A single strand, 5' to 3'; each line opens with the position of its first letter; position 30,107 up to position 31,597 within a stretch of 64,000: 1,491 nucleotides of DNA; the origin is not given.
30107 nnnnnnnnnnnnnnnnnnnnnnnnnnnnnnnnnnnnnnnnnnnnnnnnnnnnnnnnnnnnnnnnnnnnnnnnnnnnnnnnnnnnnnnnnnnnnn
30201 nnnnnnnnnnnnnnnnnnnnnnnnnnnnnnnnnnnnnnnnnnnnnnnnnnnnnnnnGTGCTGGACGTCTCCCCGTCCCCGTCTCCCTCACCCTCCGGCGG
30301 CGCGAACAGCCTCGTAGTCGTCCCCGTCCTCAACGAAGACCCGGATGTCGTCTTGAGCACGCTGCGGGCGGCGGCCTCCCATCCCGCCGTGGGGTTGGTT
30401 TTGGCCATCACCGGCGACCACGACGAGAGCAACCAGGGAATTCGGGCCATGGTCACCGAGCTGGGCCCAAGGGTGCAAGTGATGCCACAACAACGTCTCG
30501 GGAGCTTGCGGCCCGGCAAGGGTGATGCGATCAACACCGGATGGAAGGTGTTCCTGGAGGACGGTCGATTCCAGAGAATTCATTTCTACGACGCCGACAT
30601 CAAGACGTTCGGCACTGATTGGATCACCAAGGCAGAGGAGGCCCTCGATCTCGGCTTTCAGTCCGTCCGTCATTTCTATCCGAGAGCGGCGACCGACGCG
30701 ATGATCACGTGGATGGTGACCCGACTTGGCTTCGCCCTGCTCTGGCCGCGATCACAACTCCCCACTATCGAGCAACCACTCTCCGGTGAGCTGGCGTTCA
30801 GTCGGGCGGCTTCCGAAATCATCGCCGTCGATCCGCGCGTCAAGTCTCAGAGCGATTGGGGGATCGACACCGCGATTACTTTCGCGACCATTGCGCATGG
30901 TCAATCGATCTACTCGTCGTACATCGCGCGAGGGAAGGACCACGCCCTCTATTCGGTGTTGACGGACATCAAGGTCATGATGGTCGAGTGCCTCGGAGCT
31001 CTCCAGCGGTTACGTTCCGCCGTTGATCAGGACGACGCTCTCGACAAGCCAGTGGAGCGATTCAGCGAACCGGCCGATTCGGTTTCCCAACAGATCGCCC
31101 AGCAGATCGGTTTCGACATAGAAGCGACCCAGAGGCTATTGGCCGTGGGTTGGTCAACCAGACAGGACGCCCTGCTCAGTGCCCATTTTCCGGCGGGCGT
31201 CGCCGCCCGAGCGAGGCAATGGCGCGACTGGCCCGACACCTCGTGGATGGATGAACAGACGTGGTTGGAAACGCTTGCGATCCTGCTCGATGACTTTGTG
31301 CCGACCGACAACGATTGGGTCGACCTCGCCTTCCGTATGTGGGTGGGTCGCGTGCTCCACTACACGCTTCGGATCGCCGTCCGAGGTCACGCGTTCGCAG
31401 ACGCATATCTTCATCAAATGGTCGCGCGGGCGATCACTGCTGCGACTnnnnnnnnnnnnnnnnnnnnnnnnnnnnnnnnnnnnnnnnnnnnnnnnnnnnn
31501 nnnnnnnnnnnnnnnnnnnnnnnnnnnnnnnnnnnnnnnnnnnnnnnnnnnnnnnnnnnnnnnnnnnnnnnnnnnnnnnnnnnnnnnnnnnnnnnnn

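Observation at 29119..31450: GT78-type mannosylglycerate synthase divergently paired with manC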

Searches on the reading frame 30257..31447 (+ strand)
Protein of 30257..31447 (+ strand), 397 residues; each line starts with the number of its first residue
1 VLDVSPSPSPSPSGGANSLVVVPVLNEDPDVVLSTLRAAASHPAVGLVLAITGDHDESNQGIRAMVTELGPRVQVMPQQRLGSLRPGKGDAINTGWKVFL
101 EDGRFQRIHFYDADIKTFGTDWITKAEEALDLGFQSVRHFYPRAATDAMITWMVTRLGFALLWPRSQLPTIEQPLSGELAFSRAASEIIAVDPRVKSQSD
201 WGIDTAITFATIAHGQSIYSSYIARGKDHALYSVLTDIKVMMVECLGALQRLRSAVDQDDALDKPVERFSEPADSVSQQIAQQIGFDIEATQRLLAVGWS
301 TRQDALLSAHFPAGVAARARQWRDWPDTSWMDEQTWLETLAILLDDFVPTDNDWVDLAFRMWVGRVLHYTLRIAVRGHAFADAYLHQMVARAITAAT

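Call 3: search_protein_families(library=pfam, proteins=[window:30257-31447:+], max_evalue=0.01)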
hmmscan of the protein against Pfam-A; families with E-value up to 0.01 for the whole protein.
window:30257-31447:+ (397 aa): 2 families
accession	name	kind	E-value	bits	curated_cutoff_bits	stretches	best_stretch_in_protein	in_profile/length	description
PF21969.2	MGS_GT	-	7.6e-84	281.3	27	1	18-250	1-238/239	Mannosylglycerate synthase, GT domain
PF21967.1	MGS_C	-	1.8e-28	99.4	27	1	280-389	1-110/110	Mannosylglycerate synthase C-terminal domain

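Call 4: search_solved_structures(query=window:30257-31447:+, max_evalue=1, show_alignments=2)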
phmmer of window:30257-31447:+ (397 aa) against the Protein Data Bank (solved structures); distinct sequences matched with E-value up to 1: 3.
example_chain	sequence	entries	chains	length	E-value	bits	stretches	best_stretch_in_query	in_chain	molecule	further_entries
2y4k_A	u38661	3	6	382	5e-108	364.7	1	18-391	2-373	MANNOSYLGLYCERATE SYNTHASE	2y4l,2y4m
2y4j_A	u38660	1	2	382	1.3e-107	363.4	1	18-391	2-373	MANNOSYLGLYCERATE SYNTHASE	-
2bo4_A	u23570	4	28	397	1.5e-107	363.2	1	18-391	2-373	MANNOSYLGLYCERATE SYNTHASE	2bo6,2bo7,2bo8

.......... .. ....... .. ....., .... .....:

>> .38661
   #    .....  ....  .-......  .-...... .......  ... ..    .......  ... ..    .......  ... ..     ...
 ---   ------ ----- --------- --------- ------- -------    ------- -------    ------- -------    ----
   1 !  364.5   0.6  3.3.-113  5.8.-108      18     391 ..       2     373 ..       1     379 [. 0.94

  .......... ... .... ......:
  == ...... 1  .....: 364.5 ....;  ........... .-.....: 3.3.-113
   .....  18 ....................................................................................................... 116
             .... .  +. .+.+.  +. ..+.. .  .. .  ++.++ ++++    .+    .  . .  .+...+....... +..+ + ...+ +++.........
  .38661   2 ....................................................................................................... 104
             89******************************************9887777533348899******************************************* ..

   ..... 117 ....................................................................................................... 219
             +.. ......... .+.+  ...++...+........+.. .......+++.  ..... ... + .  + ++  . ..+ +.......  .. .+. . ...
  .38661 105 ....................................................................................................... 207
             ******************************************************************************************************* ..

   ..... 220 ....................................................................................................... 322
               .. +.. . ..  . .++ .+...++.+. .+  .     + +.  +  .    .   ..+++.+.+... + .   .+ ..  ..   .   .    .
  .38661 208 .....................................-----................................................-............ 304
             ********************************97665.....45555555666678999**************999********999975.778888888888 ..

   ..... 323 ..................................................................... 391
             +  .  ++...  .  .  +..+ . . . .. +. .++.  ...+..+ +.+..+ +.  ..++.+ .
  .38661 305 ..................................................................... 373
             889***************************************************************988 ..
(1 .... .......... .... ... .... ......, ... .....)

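Call 6: search_protein_families(library=ncbifam, proteins=[window:30257-31447:+], max_evalue=0.01)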
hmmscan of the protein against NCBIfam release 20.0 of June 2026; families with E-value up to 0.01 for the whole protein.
window:30257-31447:+ (397 aa): 1 family
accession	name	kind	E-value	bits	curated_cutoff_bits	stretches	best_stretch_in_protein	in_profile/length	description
NF010496.0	PRK13915.1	equivalog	1.2e-05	24.5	262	1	20-189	35-210/307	glucosyl-3-phosphoglycerate synthase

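Call 7: find_homologous_proteins(query=window:30257-31447:+, max_evalue=1e-10)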
Query window:30257-31447:+ (397 aa): 746 proteins with E <= 1e-10 among 8000 candidates; the best 120 are listed.
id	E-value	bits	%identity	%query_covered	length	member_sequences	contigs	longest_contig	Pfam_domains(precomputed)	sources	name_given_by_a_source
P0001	2.5e-248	841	94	100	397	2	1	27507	PF21967.2,PF21969.3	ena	-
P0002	6.1e-197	672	77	96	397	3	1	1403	PF21967.2,PF21969.3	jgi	jgi:mannosylglycerate synthase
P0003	1.6e-196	671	77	94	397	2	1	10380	PF21967.2,PF21969.3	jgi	jgi:mannosylglycerate synthase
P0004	1.1e-194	665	75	99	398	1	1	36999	PF21967.2,PF21969.3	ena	-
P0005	2.1e-194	664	76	95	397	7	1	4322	PF21967.2,PF21969.3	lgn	-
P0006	5.3e-194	663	76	95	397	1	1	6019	PF21967.2,PF21969.3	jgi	jgi:mannosylglycerate synthase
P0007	5.6e-194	663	76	95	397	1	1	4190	PF21967.2,PF21969.3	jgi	jgi:mannosylglycerate synthase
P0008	9.8e-194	662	75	95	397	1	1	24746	PF21967.2,PF21969.3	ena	-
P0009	1.1e-193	662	76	95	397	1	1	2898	PF21967.2,PF21969.3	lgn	-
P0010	1.2e-193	661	76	95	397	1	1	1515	PF21967.2,PF21969.3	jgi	jgi:mannosylglycerate synthase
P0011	1.9e-193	661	75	96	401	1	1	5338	PF21967.2,PF21969.3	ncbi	-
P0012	2.9e-193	660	76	95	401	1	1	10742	PF21967.2,PF21969.3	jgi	jgi:mannosylglycerate synthase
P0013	3.5e-193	660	76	95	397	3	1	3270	PF21967.2,PF21969.3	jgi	jgi:mannosylglycerate synthase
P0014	3.9e-192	656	75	95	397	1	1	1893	PF21967.2,PF21969.3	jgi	jgi:mannosylglycerate synthase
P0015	9.5e-192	655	74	94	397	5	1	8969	PF21967.2,PF21969.3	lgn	-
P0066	3.0e-137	476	57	97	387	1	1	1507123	PF21967.2,PF21969.3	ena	-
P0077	4.6e-126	439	52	98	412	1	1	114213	PF21967.2,PF21969.3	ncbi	ncbi:MAG: mannosylglycerate synthase domain-containing protein [Actinomycetota bacterium]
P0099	1.0e-106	375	48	95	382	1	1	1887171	PF21967.2,PF21969.3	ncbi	ncbi:mannosylglycerate synthase domain-containing protein [Candidatus Bipolaricaulota sp. J31]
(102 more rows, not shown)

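Call 9: find_encoding_contigs(protein=P0001, flank=6000, max_places=4)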
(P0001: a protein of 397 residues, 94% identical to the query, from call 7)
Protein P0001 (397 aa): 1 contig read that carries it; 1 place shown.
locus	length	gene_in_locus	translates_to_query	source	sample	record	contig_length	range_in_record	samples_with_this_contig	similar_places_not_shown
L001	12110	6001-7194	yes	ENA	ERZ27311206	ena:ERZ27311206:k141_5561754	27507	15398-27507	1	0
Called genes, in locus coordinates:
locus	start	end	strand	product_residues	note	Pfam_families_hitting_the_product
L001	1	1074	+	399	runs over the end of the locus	PF00425:Chorismate_bind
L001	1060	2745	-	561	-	PF02776:TPP_enzyme_N, PF02775:TPP_enzyme_C (weak)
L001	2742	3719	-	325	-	PF18374:Enolase_like_N, PF13378:MR_MLE_C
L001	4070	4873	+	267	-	PF04978:MST (weak), PF11716:MDMPI_N, PF12867:DinB_2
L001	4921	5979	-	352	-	PF00483:NTP_transferase, PF12804:NTP_transf_3, PF22640:ManC_GMP_beta-helix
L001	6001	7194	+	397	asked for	PF21969:MGS_GT, PF21967:MGS_C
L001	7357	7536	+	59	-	-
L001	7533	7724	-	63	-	-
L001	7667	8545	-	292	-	-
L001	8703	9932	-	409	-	-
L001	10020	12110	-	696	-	?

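Call 16: find_related_loci(query=window:30257-31447:+, collection=genome_contigs, flank=4000)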
Query window:30257-31447:+ (397 aa) in genome_contigs; peptide patterns used: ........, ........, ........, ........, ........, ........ (x = any residue, [..] = any of these).
186 stretches matched a pattern; 150 encode a relative of the query (tblastn E <= 1e-3); the best 80 are kept; 80 distinct loci.
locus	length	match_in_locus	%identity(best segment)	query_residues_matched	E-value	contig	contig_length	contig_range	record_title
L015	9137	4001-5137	76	16-397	0e+0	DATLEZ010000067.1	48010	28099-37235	MAG TPA_asm: Acidimicrobiia bacterium isolate SMAG_U14389 k141_331909, whole genome shotgun sequence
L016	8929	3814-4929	75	19-393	0e+0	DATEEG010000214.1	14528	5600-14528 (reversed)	MAG TPA_asm: Acidimicrobiia bacterium isolate SMAG_U8727 k141_1115262, whole genome shotgun sequence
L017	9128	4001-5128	74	16-395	0e+0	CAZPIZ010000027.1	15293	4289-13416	MAG TPA_asm: uncultured Acidimicrobiaceae bacterium isolate SRP136066_co1_254 genome assembly, contig: NODE_4279_length_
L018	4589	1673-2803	61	16-396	7e-151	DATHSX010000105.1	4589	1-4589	MAG TPA_asm: Acidimicrobiia bacterium isolate SMAG_U16062 k141_536233, whole genome shotgun sequence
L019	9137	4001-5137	76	16-397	0e+0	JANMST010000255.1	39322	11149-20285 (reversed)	MAG: Acidimicrobiia bacterium isolate SOY_29_metabat_354 SOY_29_k141_4936753, whole genome shotgun sequence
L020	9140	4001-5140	58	9-396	3e-142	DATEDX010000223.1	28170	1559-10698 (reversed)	MAG TPA_asm: Acidimicrobiia bacterium isolate SMAG_U8718 k141_490241, whole genome shotgun sequence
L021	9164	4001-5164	57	2-392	4e-141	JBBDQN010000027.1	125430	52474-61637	MAG: Acidimicrobiia bacterium isolate LejiaC_62_17 Lejia_C_284_length_125430_cov_10, whole genome shotgun sequence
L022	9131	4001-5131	57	16-396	1e-136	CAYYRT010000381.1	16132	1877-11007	MAG TPA_asm: uncultured Acidimicrobiaceae bacterium isolate binchicken_co31_95 genome assembly, contig: k141_4619067, wh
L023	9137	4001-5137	50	16-396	3e-119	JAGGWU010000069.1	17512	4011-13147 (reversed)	MAG: Candidatus Bipolaricaulota bacterium isolate AUK134 PB_MBMC_088_c_000000000051, whole genome shotgun sequence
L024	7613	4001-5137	50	16-396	1e-118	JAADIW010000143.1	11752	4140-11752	MAG: Caldisericota bacterium isolate M_MetaBat.76 contig-127_17638, whole genome shotgun sequence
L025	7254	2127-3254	49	16-393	3e-117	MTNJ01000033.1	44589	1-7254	MAG: Candidatus Acetothermia bacterium JdFR-48 JGI24019J35510_1000224, whole genome shotgun sequence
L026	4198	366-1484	47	16-390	2e-117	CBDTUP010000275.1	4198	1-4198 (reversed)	MAG TPA_asm: uncultured bacterium isolate ERR2431953_concoct_193 genome assembly, contig: ERZ23880187.34844, whole genom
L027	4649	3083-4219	49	16-396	2e-115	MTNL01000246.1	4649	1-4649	MAG: Candidatus Acetothermia bacterium JdFR-50 JGI24020J35080_1004928, whole genome shotgun sequence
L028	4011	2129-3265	48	16-396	6e-116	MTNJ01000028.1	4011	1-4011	MAG: Candidatus Acetothermia bacterium JdFR-48 JGI24019J35510_1004231, whole genome shotgun sequence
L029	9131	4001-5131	49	18-396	3e-114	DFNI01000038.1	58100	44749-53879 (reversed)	MAG TPA_asm: Acetothermia bacterium UBA3571 UBA3571_contig_819, whole genome shotgun sequence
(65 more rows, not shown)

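Call 38: find_encoding_contigs(protein=P0066, flank=5000, max_places=1)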
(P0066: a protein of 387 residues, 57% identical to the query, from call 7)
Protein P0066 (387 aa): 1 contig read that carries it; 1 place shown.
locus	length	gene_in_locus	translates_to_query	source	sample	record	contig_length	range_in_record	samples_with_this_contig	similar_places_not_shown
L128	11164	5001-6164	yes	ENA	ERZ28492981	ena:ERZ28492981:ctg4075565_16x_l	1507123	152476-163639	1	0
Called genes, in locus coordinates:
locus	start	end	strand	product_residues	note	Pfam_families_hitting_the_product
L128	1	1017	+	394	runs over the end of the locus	PF00425:Chorismate_bind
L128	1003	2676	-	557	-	PF02776:TPP_enzyme_N, PF02775:TPP_enzyme_C (weak)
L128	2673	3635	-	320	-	PF18374:Enolase_like_N, PF13378:MR_MLE_C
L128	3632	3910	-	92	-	PF13442:Cytochrome_CBB3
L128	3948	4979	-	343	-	PF00483:NTP_transferase, PF12804:NTP_transf_3, PF22640:ManC_GMP_beta-helix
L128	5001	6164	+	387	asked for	PF21969:MGS_GT, PF21967:MGS_C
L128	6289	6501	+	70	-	-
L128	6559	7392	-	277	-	-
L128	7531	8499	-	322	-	-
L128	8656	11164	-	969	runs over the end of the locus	PF02347:GDC-P, PF00266:Aminotran_5 (faint), PF02347:GDC-P, PF01212:Beta_elim_lyase (weak), PF21478:GcvP2_C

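Call 39: find_encoding_contigs(protein=P0077, flank=5000, max_places=1)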
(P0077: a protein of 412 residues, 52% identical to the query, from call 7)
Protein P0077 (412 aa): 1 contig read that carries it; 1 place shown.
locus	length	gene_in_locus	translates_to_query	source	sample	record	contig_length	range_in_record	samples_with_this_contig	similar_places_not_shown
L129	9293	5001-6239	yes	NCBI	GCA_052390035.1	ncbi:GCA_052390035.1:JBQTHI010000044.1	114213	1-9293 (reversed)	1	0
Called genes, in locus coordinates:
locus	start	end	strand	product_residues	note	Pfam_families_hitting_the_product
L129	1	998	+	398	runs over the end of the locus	PF00425:Chorismate_bind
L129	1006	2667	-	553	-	PF02776:TPP_enzyme_N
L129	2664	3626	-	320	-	PF18374:Enolase_like_N, PF13378:MR_MLE_C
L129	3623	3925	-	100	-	PF13442:Cytochrome_CBB3, PF00034:Cytochrom_C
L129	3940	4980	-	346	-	PF00483:NTP_transferase, PF12804:NTP_transf_3, PF22640:ManC_GMP_beta-helix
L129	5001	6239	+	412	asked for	PF21969:MGS_GT, PF21967:MGS_C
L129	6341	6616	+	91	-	-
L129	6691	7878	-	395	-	-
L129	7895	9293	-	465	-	PF01212:Beta_elim_lyase (weak), PF02347:GDC-P (weak), PF21478:GcvP2_C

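Call 40: find_encoding_contigs(protein=P0099, flank=5000, max_places=1)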
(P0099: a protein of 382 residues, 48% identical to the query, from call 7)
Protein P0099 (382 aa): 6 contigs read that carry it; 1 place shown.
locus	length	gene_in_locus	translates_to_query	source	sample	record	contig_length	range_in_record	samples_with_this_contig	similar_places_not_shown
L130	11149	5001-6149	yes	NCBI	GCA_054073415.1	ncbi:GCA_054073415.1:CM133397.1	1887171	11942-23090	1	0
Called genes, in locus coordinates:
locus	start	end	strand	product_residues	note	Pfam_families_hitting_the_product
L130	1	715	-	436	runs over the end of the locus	PF13439:Glyco_transf_4, PF13579:Glyco_trans_4_4, PF13692:Glyco_trans_1_4 (faint), PF00534:Glycos_transf_1 (faint)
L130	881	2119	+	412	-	PF01547:SBP_bac_1, PF13416:SBP_bac_8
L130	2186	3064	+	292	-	PF00528:BPD_transp_1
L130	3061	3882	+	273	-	PF00528:BPD_transp_1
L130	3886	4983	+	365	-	PF00005:ABC_tran, PF13304:AAA_21 (faint), PF17912:OB_MalK, PF08402:TOBE_2 (weak)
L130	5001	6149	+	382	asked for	PF21969:MGS_GT, PF21967:MGS_C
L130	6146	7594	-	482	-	PF00392:GntR, PF01547:SBP_bac_1, PF13416:SBP_bac_8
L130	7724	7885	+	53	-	PF00301:Rubredoxin, PF21349:RUBY_RBDX (faint)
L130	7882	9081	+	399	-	PF01266:DAO (faint), PF07992:Pyr_redox_2, PF13450:NAD_binding_8 (faint), PF00070:Pyr_redox, PF18267:Rubredoxin_C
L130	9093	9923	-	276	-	PF00005:ABC_tran, PF02463:SMC_N (faint), PF13401:AAA_22 (faint), PF13304:AAA_21 (faint)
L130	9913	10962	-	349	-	PF01032:FecCD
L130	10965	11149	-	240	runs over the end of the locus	PF04055:Radical_SAM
